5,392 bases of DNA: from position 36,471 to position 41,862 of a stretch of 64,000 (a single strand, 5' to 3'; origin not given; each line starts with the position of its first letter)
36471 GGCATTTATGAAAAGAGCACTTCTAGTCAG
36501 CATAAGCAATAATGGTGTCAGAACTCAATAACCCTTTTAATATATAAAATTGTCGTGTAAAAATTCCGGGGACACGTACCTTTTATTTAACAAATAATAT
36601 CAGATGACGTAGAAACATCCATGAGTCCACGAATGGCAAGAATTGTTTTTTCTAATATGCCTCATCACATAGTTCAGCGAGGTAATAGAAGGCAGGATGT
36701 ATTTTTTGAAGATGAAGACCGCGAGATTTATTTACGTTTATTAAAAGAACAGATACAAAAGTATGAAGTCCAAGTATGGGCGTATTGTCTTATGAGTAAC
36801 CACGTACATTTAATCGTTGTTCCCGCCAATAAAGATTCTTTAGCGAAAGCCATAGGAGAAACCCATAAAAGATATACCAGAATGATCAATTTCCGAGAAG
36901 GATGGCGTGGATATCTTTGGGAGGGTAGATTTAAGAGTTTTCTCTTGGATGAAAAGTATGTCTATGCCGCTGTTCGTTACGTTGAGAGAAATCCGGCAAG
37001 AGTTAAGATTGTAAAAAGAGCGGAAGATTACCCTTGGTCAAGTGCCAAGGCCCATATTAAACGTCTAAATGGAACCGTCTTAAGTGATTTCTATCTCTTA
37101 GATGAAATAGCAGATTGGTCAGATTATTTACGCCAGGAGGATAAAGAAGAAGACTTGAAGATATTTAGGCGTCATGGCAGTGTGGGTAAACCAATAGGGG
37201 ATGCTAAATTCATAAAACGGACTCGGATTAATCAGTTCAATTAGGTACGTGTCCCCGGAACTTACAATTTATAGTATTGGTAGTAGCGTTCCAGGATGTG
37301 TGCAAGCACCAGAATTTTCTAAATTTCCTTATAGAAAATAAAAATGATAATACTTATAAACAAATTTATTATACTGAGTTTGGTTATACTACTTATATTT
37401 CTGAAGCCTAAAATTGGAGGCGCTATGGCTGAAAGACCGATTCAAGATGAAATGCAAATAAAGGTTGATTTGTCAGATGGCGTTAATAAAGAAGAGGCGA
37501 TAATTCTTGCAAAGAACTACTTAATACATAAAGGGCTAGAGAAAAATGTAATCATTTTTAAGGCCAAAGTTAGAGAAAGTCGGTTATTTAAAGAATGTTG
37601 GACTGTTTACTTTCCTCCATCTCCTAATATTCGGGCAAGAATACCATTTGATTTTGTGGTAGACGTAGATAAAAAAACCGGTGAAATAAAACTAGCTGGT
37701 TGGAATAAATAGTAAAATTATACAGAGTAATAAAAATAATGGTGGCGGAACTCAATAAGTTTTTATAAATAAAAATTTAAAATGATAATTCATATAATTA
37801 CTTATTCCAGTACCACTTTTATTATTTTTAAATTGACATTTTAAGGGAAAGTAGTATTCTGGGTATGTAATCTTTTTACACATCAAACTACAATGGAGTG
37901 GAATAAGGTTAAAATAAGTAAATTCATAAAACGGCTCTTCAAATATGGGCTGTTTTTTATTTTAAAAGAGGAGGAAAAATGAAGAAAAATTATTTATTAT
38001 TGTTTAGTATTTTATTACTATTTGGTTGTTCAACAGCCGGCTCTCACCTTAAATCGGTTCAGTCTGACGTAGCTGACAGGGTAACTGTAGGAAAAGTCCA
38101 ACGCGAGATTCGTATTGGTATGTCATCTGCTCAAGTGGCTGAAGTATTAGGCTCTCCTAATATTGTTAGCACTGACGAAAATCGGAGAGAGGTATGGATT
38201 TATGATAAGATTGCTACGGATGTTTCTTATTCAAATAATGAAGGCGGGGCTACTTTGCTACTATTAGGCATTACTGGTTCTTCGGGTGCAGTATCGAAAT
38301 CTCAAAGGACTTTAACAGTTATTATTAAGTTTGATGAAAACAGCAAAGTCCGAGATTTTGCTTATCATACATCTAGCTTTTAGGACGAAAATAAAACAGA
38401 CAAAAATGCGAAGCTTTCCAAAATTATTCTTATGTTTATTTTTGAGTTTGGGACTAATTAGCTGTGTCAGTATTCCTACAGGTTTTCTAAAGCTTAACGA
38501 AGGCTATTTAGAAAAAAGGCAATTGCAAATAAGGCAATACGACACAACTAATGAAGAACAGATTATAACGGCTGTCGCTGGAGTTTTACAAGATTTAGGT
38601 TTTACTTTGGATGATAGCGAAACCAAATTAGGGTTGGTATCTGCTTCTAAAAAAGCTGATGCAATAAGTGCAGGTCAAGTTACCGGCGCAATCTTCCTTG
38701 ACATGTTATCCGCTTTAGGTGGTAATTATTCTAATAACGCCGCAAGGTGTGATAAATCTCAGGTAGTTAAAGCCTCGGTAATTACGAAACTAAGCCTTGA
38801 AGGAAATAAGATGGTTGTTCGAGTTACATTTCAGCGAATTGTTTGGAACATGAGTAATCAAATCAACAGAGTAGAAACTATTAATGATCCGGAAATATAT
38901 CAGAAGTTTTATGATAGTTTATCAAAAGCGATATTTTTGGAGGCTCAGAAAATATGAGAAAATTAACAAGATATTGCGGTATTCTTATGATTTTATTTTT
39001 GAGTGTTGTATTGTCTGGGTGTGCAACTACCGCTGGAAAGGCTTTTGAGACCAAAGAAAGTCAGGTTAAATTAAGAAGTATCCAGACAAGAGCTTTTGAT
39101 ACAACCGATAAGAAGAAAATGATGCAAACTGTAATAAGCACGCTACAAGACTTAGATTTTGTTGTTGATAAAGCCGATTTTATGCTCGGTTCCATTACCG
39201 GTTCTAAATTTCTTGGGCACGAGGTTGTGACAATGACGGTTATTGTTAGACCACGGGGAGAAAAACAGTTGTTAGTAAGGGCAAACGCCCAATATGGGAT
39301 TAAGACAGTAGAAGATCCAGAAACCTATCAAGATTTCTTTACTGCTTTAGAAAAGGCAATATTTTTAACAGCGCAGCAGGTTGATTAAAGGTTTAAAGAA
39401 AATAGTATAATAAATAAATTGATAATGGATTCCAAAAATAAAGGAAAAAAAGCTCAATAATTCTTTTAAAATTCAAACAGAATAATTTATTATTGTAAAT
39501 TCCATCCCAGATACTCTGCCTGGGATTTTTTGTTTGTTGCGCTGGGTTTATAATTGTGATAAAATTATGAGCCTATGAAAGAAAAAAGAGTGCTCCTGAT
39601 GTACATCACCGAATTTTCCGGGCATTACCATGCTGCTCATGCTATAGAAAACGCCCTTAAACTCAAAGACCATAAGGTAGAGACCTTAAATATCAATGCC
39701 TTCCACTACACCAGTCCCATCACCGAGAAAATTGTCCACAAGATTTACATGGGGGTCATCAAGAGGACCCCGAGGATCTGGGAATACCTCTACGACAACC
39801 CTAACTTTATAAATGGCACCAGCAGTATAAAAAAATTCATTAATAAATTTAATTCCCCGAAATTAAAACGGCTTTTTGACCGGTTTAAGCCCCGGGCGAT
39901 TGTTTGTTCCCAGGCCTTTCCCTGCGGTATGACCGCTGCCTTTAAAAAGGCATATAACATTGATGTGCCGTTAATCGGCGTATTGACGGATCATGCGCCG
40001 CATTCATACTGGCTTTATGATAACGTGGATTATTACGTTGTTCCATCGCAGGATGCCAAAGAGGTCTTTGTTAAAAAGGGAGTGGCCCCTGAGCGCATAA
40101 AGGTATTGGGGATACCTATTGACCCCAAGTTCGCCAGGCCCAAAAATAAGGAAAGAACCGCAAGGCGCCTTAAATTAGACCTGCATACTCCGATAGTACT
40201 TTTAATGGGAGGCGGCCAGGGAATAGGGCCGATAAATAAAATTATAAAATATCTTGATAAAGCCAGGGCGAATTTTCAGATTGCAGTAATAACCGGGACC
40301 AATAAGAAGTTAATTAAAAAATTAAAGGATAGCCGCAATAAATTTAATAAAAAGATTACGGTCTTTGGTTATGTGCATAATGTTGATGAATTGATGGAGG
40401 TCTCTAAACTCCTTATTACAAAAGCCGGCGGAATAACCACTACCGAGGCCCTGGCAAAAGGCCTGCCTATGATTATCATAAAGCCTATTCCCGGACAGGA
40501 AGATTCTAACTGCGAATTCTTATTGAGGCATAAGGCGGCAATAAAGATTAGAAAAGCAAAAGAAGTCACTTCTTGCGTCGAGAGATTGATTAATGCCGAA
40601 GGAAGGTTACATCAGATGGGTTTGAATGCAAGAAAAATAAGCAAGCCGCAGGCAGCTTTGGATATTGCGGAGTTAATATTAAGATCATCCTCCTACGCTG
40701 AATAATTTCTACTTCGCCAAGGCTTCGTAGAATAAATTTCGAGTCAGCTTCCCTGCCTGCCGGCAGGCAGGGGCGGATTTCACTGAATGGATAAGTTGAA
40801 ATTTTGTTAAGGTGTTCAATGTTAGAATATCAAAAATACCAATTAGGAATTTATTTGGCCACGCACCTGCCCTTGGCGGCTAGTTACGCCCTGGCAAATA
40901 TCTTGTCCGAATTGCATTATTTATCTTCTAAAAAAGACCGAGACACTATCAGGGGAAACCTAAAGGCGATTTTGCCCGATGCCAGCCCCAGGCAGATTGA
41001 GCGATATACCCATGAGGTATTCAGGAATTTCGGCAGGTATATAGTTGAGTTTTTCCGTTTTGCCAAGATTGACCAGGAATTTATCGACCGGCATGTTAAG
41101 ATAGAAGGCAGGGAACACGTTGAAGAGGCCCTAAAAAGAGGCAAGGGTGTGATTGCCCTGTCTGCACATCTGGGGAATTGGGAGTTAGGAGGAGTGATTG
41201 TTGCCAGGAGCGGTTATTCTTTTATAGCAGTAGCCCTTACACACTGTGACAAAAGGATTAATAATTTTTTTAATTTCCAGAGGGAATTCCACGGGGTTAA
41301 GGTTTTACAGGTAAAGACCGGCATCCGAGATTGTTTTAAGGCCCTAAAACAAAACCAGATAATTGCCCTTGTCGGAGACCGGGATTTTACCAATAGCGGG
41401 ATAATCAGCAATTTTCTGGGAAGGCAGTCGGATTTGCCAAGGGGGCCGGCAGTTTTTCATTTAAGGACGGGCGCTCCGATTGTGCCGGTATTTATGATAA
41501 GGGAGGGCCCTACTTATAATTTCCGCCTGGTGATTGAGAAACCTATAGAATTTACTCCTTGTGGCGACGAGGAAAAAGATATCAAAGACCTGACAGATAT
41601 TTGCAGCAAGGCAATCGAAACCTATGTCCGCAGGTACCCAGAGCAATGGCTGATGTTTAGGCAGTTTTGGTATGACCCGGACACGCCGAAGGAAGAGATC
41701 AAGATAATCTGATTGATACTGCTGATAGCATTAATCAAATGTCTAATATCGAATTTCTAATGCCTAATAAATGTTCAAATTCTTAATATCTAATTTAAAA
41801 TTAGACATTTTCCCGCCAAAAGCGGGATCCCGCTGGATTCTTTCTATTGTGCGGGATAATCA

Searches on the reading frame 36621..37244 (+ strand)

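Call 79: search_protein_families(library=pfam, proteins=[window:36621-37244:+], max_evalue=0.00001)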
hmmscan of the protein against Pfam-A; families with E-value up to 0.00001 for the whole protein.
window:36621-37244:+ (207 aa): 1 family
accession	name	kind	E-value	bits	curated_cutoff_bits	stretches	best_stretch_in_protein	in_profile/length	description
PF01797.21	Y1_Tnp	-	1.4e-15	58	23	1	11-124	3-121/121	Transposase IS200 like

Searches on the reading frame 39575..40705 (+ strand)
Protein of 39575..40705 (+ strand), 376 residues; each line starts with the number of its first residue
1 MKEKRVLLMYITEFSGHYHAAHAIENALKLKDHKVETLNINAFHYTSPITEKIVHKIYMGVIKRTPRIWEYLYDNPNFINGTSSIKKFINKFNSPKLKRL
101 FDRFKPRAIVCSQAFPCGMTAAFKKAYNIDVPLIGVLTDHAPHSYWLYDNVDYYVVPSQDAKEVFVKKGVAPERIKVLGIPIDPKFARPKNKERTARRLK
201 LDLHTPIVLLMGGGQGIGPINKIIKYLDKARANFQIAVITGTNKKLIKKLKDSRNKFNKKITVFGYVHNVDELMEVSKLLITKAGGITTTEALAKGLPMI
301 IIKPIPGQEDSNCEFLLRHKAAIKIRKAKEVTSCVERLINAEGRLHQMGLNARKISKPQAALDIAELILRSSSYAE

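Call 79: search_protein_families(library=pfam, proteins=[window:39575-40705:+], max_evalue=0.00001)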
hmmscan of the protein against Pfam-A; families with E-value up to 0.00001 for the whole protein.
window:39575-40705:+ (376 aa): 4 families
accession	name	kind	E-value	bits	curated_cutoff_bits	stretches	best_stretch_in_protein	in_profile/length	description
PF06925.17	MGDG_synth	-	2.6e-27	96.4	25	1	17-182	1-169/169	Monogalactosyldiacylglycerol (MGDG) synthase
PF04101.22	Glyco_tran_28_C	-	7.1e-15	55.9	22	1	208-350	2-145/166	Glycosyltransferase family 28 C-terminal domain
PF00534.26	Glycos_transf_1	-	9.9e-09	35.4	26.4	1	225-354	38-171/172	Glycosyl transferases group 1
PF13439.12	Glyco_transf_4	-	6.7e-07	29.9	28.5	1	92-185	59-169/170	Glycosyltransferase Family 4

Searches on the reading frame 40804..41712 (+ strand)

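Call 79: search_protein_families(library=pfam, proteins=[window:40804-41712:+], max_evalue=0.00001)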
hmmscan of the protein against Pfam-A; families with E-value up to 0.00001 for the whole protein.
window:40804-41712:+ (302 aa): 1 family
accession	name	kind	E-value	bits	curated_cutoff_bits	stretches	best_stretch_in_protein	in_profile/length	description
PF03279.18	Lip_A_acyltrans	-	7.4e-50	170.2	22.3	1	17-289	21-293/295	Bacterial lipid A biosynthesis acyltransferase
